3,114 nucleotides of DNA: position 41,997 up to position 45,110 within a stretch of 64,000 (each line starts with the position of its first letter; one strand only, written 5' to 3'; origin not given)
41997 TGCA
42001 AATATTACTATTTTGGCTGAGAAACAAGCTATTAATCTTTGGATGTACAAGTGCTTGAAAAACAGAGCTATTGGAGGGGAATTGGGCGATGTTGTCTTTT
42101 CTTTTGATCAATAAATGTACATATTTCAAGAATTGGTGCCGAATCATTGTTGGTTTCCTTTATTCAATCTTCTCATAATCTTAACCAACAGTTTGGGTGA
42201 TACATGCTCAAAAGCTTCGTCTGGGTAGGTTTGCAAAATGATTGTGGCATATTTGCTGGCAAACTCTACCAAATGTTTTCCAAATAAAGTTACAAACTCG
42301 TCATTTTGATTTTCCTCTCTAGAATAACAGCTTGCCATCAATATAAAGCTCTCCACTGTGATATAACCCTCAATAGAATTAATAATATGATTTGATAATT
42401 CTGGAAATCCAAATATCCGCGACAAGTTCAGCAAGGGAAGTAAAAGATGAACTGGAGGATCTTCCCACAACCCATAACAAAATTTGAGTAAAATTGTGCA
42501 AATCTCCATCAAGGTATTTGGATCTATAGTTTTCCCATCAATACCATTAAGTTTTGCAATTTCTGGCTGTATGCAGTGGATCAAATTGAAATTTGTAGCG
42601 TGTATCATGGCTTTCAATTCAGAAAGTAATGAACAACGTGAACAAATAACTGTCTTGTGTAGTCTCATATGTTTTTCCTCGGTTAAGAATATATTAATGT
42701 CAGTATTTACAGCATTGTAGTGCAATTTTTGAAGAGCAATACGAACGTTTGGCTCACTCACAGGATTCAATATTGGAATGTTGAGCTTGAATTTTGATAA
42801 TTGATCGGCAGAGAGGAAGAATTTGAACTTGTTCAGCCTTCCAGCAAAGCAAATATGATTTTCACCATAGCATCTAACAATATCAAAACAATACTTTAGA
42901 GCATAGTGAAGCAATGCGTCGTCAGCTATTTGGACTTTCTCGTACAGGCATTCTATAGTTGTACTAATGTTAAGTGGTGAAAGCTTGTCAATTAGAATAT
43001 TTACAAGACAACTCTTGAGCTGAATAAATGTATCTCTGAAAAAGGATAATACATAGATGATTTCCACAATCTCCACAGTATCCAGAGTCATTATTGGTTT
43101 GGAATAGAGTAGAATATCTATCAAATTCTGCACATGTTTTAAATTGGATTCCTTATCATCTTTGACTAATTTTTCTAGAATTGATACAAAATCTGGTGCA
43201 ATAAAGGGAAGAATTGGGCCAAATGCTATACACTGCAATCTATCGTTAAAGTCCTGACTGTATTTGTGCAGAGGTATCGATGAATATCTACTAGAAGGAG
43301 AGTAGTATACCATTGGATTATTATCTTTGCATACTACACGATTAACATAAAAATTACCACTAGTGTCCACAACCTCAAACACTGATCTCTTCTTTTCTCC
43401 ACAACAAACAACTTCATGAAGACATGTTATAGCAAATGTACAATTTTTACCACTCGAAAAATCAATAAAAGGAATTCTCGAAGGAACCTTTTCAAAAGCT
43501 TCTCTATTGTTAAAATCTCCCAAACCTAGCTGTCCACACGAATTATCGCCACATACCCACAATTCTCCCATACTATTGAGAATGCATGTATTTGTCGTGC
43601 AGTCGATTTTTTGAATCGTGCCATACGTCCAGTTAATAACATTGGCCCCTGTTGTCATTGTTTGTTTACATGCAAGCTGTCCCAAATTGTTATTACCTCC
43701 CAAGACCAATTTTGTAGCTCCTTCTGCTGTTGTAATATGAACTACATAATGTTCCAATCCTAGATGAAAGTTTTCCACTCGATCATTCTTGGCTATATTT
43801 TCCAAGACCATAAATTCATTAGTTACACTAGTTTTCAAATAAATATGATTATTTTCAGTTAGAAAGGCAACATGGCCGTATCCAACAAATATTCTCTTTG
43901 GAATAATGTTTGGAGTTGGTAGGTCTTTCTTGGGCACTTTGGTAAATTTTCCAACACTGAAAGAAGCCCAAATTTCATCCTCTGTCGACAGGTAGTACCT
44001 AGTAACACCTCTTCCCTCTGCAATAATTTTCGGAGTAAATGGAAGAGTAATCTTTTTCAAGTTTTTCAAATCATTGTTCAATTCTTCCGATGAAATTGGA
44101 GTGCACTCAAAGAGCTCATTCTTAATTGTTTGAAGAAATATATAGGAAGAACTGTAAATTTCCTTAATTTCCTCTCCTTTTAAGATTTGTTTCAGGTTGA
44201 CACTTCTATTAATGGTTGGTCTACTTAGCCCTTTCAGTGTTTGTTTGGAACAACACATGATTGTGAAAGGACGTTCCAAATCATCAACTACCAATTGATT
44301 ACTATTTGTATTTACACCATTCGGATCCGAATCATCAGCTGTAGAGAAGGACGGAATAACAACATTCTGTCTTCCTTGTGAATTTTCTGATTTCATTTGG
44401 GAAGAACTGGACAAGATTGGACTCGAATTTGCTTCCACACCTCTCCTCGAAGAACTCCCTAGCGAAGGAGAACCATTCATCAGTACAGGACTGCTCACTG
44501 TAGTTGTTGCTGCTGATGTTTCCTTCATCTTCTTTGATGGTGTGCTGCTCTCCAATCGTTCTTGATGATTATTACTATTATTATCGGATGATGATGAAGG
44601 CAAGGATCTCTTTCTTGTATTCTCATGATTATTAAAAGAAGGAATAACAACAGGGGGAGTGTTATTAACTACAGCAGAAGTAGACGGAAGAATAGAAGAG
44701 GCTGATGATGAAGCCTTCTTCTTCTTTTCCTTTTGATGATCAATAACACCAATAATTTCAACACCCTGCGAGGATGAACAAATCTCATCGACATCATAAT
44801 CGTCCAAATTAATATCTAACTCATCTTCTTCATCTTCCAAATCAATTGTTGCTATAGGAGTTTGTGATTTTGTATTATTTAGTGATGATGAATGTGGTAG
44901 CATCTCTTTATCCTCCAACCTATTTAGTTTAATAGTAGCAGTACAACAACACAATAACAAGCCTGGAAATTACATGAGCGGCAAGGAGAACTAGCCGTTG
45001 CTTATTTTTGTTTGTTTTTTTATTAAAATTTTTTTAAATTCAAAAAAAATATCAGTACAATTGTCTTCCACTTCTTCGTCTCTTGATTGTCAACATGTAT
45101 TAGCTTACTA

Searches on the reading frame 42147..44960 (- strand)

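Call 46: search_protein_families(library=pfam, max_evalue=0.0001, proteins=[window:42147-44960:-])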
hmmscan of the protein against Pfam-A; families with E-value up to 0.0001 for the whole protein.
window:42147-44960:- (938 aa): 2 families
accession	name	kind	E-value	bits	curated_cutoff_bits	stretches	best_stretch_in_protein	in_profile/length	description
PF25390.1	WD40_RLD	-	2.5e-12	47.2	150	1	356-523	146-325/363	RCC1-like domain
PF00415.24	RCC1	-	4e-06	27.7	21.7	1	465-511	2-50/50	Regulator of chromosome condensation (RCC1) repeat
